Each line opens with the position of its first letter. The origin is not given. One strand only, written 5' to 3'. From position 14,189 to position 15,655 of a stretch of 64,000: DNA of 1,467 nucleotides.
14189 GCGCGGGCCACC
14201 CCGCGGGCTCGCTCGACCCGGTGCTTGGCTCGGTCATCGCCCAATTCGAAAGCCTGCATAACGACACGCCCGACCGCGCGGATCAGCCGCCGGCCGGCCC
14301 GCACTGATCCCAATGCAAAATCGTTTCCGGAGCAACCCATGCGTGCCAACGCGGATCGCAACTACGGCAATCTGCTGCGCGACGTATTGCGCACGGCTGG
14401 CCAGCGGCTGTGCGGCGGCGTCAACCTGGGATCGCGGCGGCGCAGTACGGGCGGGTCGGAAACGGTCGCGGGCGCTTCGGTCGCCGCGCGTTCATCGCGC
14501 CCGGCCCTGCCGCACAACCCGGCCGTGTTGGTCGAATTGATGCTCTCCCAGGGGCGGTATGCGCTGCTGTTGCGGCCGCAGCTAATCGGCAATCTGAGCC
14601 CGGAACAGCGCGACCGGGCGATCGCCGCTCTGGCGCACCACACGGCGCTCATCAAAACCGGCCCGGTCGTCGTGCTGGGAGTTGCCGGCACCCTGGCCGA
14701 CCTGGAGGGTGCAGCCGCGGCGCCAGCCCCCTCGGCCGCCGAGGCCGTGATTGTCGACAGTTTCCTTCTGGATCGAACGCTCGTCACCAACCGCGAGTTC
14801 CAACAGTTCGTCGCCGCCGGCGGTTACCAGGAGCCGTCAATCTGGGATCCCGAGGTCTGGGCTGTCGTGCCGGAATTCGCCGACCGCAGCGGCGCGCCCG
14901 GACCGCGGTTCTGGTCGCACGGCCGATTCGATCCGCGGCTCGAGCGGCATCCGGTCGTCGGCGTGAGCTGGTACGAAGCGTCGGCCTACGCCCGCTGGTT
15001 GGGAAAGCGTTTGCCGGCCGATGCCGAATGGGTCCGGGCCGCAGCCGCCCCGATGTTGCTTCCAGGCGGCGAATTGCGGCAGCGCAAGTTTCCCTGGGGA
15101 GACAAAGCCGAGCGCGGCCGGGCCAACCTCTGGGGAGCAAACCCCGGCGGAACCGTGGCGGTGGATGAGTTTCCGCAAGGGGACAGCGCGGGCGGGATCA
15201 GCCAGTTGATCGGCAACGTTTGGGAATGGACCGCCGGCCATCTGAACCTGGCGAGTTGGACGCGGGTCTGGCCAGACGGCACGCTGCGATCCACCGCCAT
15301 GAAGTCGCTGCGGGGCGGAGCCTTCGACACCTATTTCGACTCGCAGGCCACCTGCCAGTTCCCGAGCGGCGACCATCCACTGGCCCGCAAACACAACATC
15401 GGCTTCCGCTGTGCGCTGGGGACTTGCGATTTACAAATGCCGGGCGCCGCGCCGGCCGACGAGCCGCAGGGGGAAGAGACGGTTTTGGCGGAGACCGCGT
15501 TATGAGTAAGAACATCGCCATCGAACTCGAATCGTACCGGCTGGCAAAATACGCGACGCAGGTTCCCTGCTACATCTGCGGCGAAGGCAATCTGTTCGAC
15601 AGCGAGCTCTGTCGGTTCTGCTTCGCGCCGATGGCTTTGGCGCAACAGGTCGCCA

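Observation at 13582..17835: Four-gene cluster: coiled-coil protein, FGE-domain protein, zinc-ribbon small GTPase and a GAP1-like partner (candidate GTPase-centred conflict/sensing system)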

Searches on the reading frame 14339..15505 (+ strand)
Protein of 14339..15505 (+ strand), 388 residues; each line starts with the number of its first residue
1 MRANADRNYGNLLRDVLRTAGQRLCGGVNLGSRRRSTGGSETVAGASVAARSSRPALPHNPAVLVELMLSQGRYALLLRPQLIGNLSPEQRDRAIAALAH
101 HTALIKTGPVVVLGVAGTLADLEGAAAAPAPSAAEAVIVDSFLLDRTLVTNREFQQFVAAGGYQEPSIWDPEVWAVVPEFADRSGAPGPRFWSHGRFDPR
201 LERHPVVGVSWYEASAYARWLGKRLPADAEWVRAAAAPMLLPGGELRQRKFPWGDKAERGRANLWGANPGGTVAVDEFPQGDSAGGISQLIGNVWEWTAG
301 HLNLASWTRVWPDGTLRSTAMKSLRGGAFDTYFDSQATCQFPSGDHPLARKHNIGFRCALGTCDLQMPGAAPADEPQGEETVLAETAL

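Call 3: search_protein_families(library=pfam, proteins=[window:14339-15505:+], max_evalue=1)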
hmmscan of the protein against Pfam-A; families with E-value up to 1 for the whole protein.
window:14339-15505:+ (388 aa): 1 family
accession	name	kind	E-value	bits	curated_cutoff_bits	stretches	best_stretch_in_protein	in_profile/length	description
PF03781.23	FGE-sulfatase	-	1.1e-40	140.3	23.3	1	118-359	17-254/255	Sulfatase-modifying factor enzyme 1-like domain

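Call 4: search_protein_families(library=padloc, proteins=[window:14339-15505:+], max_evalue=1)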
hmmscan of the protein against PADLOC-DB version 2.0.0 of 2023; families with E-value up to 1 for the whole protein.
window:14339-15505:+ (388 aa): 0 families

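Call 5: search_protein_families(library=ncbifam, proteins=[window:14339-15505:+], max_evalue=1)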
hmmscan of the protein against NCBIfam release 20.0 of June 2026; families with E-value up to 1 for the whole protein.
window:14339-15505:+ (388 aa): 7 families
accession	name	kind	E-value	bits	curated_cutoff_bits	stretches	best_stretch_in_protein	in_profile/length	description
TIGR03440.2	egtB_TIGR03440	equivalog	2.5e-32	112.5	360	1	131-359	195-413/413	ergothioneine biosynthesis protein EgtB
NF041186.1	SenA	equivalog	2.8e-25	89.5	420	1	134-300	196-320/382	selenoneine synthase SenA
TIGR04344.1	ovoA_Nterm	equivalog_domain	2.1e-16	59.8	400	1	137-303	220-385/444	5-histidylcysteine sulfoxide synthase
TIGR03525.2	GldK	equivalog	3.1e-10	39.9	350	2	199-358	215-403/408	T9SS ring complex lipoprotein PorK/GldK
NF051459.1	pyoverdine_PvdO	equivalog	8.1e-05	21.8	500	1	197-303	112-220/280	dihydropyoverdine dehydrogenase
TIGR03530.1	GldJ_short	equivalog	0.0003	19.8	382.9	1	134-220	91-176/396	gliding motility lipoprotein GldJ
TIGR03524.1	GldJ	equivalog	0.016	13.9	458.2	1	199-223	156-180/559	gliding motility lipoprotein GldJ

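Call 32: search_solved_structures(query=window:14339-15505:+, max_evalue=0.001, show_alignments=2)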
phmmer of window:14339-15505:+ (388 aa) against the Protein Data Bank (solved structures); distinct sequences matched with E-value up to 0.001: 31.
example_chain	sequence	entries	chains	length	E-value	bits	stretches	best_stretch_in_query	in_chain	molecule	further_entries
8u41_A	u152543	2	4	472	2.7e-23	85.8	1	137-327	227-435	Selenoxide synthase OvsA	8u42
8ux5_A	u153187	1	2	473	3.9e-23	85.3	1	137-303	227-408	Selenoxide synthase OvsA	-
4x8b_A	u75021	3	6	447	1.7e-21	79.9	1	101-360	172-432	Sulfoxide synthase EgtB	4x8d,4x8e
8aru_A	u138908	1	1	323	1.3e-17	67.1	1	203-361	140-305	Formylglycine-generating enzyme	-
2afy_X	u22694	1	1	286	1.5e-17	66.9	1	203-360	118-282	Sulfatase modifying factor 1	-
31dc_A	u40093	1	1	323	1.6e-17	66.8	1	203-361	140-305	Formylglycine-generating enzyme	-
1y1e_X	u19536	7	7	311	1.7e-17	66.7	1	203-361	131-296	C-alpha-formyglycine-generating enzyme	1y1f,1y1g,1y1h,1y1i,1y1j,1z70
2aft_X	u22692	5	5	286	2e-17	66.5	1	203-360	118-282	Sulfatase modifying factor 1 | Sulfatase-modifying factor 1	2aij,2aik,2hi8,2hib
5ssy_A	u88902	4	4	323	2.3e-17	66.3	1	203-361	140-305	Formylglycine-generating enzyme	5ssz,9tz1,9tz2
2aii_X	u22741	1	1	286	2.7e-17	66.1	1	203-360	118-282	Sulfatase modifying factor 1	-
5ssx_A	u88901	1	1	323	3.1e-17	65.9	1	203-361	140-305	Formylglycine-generating enzyme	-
6vqp_A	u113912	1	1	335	2e-16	63.2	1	137-360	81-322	CalU17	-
7ml6_A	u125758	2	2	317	2e-16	63.2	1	137-360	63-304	CalU17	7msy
1y4j_A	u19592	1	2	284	3.3e-15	59.2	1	199-360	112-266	Sulfatase modifying factor 2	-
6muj_A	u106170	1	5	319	5.4e-15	58.5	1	130-367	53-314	Formylglycine-generating enzyme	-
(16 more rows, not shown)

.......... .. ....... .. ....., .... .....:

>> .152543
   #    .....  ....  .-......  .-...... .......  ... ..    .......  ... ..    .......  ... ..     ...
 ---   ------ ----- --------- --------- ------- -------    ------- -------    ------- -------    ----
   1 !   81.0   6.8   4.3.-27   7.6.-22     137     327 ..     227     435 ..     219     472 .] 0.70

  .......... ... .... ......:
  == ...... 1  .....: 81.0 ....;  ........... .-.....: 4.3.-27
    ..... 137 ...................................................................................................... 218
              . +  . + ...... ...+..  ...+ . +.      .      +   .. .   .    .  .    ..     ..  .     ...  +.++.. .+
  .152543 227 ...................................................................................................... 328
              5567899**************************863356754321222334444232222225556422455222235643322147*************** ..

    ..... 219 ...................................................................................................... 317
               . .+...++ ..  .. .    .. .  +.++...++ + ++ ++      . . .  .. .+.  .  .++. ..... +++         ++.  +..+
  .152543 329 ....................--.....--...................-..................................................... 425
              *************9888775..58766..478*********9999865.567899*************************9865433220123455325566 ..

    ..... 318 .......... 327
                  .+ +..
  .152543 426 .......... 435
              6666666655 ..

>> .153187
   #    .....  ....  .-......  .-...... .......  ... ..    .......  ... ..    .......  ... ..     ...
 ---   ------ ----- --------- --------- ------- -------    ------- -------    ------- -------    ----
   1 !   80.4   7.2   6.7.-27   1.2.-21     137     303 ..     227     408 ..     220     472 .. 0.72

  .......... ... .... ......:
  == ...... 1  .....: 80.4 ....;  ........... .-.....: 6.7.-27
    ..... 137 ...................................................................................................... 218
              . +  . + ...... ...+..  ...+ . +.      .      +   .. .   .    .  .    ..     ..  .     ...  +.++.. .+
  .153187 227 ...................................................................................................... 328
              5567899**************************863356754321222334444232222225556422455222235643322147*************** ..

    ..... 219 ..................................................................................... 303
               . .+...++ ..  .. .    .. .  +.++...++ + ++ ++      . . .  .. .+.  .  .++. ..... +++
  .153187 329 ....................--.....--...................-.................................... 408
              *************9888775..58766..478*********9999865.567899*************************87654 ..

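Call 42: search_solved_structures(query=window:14339-15505:+, max_evalue=1e-14, show_alignments=5)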
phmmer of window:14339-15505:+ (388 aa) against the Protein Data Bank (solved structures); distinct sequences matched with E-value up to 1e-14: 16.
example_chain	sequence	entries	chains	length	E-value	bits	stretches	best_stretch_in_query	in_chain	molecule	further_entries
8u41_A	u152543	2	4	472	2.7e-23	85.8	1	137-327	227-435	Selenoxide synthase OvsA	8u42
8ux5_A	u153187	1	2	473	3.9e-23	85.3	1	137-303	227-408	Selenoxide synthase OvsA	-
4x8b_A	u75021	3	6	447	1.7e-21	79.9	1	101-360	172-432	Sulfoxide synthase EgtB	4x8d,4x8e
8aru_A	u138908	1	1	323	1.3e-17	67.1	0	203-361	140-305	Formylglycine-generating enzyme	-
2afy_X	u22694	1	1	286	1.5e-17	66.9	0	203-360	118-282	Sulfatase modifying factor 1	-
31dc_A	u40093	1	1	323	1.6e-17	66.8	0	203-361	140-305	Formylglycine-generating enzyme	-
1y1e_X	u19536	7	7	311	1.7e-17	66.7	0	203-361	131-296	C-alpha-formyglycine-generating enzyme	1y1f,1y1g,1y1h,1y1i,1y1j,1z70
2aft_X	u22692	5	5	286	2e-17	66.5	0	203-360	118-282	Sulfatase modifying factor 1 | Sulfatase-modifying factor 1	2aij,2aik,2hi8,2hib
5ssy_A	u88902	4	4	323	2.3e-17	66.3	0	203-361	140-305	Formylglycine-generating enzyme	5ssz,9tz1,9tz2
2aii_X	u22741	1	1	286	2.7e-17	66.1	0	203-360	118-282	Sulfatase modifying factor 1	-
5ssx_A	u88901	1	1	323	3.1e-17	65.9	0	203-361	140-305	Formylglycine-generating enzyme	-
6vqp_A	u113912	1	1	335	2e-16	63.2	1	137-360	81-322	CalU17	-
7ml6_A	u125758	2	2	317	2e-16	63.2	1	137-360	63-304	CalU17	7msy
1y4j_A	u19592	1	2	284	3.3e-15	59.2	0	199-360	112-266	Sulfatase modifying factor 2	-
6muj_A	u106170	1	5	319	5.4e-15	58.5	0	130-367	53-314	Formylglycine-generating enzyme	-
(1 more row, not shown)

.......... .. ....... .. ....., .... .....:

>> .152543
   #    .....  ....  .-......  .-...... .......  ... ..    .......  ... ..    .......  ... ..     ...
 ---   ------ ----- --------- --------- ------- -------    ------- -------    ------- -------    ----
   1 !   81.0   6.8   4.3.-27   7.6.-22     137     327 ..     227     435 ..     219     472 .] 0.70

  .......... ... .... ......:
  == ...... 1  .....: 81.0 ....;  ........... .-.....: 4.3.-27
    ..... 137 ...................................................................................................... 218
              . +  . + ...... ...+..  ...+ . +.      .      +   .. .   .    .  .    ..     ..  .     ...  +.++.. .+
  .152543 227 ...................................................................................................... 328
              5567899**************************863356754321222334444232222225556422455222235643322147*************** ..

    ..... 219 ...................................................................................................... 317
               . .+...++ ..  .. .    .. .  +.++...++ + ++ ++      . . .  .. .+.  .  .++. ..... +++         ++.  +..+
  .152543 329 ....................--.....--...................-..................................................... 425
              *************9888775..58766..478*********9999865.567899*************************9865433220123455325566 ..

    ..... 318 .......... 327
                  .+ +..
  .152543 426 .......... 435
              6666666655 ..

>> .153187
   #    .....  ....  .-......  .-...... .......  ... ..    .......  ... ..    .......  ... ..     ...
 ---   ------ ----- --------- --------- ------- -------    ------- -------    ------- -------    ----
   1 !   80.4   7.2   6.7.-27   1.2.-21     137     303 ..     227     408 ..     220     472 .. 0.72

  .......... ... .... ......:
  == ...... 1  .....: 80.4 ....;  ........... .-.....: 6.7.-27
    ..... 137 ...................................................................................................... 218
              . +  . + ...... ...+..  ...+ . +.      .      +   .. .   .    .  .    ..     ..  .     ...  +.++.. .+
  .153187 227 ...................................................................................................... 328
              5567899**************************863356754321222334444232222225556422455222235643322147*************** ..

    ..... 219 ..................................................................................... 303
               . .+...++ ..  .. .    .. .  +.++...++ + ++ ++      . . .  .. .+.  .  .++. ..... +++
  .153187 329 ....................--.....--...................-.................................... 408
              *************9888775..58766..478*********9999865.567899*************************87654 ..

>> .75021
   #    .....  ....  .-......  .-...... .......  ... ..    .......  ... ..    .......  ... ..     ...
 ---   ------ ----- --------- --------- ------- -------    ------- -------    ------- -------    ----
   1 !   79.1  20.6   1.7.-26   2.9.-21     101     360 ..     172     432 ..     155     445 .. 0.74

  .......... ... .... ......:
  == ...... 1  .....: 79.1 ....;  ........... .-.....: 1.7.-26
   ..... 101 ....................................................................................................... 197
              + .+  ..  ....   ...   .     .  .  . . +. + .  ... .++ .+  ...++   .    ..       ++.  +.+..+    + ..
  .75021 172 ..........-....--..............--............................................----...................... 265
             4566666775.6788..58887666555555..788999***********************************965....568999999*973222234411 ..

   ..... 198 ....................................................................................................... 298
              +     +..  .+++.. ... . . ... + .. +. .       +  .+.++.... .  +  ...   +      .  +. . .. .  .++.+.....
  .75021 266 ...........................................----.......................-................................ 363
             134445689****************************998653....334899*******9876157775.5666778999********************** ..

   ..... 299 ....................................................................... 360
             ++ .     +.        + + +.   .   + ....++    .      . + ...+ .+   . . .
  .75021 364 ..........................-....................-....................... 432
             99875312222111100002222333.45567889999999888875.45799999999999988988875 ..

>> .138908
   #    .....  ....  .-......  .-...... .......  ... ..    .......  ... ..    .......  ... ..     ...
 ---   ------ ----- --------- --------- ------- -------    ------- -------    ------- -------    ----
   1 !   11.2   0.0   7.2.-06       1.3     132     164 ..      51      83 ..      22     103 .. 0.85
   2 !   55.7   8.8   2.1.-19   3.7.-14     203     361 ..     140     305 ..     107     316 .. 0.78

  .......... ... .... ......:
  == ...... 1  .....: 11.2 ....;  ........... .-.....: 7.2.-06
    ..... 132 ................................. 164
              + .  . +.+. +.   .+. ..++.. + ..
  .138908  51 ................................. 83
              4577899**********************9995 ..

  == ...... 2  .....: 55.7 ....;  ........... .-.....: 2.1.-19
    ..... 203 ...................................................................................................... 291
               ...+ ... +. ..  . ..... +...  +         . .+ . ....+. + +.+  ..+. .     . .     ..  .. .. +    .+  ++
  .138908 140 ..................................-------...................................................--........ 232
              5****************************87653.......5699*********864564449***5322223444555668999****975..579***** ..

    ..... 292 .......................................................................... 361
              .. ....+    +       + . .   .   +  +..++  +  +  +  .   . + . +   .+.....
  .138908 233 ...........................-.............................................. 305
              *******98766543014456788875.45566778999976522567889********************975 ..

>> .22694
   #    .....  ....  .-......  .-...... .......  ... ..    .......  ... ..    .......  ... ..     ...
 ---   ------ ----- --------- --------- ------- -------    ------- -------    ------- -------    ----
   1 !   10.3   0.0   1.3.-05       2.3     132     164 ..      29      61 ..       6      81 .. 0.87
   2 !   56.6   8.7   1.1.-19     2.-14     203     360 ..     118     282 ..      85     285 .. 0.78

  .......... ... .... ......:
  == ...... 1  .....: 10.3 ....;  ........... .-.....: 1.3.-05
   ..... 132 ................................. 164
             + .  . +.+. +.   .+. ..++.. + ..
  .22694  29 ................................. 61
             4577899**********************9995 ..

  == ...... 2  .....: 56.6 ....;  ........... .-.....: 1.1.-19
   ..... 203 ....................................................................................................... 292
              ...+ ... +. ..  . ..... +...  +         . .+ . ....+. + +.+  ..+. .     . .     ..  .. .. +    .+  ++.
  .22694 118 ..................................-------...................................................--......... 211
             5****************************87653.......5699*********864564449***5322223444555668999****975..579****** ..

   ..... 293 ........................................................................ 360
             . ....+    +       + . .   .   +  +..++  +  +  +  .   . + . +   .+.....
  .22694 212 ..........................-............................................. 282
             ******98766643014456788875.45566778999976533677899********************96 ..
